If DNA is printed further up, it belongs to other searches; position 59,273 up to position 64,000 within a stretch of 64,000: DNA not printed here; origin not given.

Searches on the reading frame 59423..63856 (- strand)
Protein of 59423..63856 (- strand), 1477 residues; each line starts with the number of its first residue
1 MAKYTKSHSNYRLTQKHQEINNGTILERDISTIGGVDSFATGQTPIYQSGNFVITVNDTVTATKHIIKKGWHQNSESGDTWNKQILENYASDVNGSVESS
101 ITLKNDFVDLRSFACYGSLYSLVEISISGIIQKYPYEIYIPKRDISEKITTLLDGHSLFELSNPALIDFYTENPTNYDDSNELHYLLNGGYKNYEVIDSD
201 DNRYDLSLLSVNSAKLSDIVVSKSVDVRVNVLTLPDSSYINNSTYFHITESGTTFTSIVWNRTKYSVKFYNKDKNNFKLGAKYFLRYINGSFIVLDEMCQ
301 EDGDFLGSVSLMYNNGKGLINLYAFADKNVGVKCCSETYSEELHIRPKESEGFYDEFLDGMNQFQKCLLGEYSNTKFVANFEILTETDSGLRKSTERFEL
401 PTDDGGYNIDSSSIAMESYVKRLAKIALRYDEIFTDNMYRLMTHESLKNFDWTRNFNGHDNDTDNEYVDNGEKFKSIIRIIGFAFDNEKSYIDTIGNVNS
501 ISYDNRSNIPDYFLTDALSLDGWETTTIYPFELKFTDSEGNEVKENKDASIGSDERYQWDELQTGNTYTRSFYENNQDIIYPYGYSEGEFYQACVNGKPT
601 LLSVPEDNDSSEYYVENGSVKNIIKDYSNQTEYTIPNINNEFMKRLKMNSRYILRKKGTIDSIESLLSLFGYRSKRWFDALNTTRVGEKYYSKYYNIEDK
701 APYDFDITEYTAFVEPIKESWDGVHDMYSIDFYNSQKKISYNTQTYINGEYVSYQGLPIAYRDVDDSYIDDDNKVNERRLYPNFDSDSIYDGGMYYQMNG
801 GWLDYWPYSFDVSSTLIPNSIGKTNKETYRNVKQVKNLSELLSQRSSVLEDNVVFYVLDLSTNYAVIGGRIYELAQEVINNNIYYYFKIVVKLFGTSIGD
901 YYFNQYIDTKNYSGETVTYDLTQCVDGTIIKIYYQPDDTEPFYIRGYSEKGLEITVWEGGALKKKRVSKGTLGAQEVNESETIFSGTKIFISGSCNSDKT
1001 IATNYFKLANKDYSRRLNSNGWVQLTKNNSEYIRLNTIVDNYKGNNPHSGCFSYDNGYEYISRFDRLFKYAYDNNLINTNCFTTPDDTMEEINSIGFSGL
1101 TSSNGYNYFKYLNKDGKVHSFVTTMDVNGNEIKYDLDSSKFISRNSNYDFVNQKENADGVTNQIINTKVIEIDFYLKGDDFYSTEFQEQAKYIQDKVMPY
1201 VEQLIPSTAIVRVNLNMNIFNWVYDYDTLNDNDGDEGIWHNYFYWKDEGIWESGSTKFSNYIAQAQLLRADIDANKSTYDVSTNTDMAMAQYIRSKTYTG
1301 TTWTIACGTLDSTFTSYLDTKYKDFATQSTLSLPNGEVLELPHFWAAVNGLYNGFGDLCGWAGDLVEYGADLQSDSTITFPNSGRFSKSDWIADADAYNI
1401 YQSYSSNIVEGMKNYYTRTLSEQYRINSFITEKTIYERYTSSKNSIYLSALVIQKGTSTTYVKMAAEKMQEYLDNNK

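Call 15: search_protein_families(library=phrogs, proteins=[window:59423-63856:-], max_evalue=0.00001)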
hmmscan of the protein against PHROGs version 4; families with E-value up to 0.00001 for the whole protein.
window:59423-63856:- (1477 aa): 0 families

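Call 34: search_protein_families(library=pfam, proteins=[window:59423-63856:-], max_evalue=0.001)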
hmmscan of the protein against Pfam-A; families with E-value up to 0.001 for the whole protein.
window:59423-63856:- (1477 aa): 0 families

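Call 55: search_dna_similar(query=window:59423-63856:-, collection=phages, mode=protein, max_rows=12)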
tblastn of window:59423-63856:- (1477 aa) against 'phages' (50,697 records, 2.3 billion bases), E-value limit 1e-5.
Records with a match: 15; places in all: 15; records where one place covers at least 80% of the query: 0.
Best place of each record, by identity: <60% 15.
By first word of the organism name: Prevotella 14; Bacteriophage 1.
By host as written in the record: Prevotella sp. 14; - 1.
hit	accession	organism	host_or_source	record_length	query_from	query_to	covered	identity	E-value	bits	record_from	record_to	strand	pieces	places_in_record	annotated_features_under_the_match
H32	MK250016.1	Prevotella phage Lak-A1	Prevotella sp.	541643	1283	1477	13%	40.3%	4e-33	146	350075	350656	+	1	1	record has no annotation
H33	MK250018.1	Prevotella phage Lak-A1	Prevotella sp.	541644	1283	1477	13%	40.3%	4e-33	146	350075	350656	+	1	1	record has no annotation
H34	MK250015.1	Prevotella phage Lak-A1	Prevotella sp.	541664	1283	1477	13%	40.3%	4e-33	146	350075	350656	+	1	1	record has no annotation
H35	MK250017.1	Prevotella phage Lak-A1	Prevotella sp.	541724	1283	1477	13%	40.3%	4e-33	146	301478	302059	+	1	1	record has no annotation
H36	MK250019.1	Prevotella phage Lak-A2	Prevotella sp.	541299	1283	1477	13%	39.8%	1e-32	145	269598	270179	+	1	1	record has no annotation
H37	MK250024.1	Prevotella phage Lak-B5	Prevotella sp.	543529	1291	1477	13%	37.9%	5e-30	136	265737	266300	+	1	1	record has no annotation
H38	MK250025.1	Prevotella phage Lak-B6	Prevotella sp.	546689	1291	1477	13%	37.9%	5e-30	136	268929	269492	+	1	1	record has no annotation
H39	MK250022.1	Prevotella phage Lak-B3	Prevotella sp.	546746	1291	1477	13%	37.9%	5e-30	136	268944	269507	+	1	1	record has no annotation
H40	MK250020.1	Prevotella phage Lak-B1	Prevotella sp.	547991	1291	1477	13%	37.9%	5e-30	136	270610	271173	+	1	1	record has no annotation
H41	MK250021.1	Prevotella phage Lak-B2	Prevotella sp.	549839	1291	1477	13%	37.9%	5e-30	136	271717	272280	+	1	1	record has no annotation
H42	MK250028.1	Prevotella phage Lak-B9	Prevotella sp.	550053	1291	1477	13%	37.9%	5e-30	136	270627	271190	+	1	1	record has no annotation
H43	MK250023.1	Prevotella phage Lak-B4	Prevotella sp.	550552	1291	1477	13%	37.9%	5e-30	136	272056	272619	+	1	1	record has no annotation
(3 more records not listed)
